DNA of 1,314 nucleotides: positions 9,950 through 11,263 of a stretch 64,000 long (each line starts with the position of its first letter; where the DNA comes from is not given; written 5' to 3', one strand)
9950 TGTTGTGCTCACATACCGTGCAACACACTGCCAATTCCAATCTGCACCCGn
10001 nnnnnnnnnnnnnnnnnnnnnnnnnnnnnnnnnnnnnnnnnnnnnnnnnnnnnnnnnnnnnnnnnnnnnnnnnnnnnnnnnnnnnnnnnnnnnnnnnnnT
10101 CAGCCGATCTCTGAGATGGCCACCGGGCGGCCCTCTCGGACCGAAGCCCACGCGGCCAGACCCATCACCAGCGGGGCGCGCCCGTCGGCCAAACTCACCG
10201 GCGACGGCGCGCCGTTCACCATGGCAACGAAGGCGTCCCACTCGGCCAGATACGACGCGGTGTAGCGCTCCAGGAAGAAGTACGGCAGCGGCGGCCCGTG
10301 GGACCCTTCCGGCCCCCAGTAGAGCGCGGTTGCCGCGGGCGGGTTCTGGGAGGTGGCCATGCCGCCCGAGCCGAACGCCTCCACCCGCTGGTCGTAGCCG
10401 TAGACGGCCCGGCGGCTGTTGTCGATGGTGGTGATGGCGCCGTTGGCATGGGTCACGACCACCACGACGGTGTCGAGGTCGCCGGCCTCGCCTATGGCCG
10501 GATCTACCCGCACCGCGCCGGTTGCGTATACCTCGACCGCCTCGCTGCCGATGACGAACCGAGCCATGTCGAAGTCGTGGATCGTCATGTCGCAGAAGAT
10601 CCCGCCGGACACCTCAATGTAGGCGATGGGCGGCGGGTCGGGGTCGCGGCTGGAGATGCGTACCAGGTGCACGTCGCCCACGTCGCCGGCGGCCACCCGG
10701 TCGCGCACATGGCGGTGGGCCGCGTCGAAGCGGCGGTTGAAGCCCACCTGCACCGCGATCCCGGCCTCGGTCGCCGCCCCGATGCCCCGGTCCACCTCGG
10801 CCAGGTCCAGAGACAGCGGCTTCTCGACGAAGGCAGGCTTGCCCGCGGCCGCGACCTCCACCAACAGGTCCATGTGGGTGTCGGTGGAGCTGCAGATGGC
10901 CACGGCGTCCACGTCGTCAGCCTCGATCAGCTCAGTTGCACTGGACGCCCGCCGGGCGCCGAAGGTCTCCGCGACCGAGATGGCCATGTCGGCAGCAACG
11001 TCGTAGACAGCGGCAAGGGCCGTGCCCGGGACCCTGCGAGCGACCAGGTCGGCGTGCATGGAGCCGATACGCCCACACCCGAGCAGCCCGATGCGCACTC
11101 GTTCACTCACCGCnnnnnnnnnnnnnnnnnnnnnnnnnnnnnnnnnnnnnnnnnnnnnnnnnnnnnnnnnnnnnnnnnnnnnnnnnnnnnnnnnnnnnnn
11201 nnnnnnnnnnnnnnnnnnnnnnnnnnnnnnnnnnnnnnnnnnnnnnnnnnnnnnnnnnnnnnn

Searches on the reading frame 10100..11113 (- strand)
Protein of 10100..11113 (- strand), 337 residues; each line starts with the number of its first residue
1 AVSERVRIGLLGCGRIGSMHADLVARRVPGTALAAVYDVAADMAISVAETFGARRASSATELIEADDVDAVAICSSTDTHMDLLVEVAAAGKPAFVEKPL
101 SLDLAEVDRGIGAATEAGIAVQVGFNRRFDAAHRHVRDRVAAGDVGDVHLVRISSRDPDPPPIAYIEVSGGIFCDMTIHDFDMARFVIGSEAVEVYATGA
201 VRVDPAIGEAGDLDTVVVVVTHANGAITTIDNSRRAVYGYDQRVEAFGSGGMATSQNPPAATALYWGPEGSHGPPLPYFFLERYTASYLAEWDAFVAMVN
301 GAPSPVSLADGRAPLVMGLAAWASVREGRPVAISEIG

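Call 53: search_protein_families(library=pfam, proteins=[window:10100-11113:-], max_evalue=0.00001)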
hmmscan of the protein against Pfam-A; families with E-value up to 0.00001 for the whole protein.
window:10100-11113:- (337 aa): 3 families
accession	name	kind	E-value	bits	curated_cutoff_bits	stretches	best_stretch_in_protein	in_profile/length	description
PF22725.1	GFO_IDH_MocA_C3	-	2.3e-26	92.7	27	1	133-253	1-123/124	GFO/IDH/MocA C-terminal domain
PF01408.29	GFO_IDH_MocA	-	6.8e-23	82.1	24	1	6-125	1-120/120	Oxidoreductase family, NAD-binding Rossmann fold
PF02894.22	GFO_IDH_MocA_C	-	5.4e-15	56.2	22.9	1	138-333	2-218/218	Oxidoreductase family, C-terminal alpha/beta domain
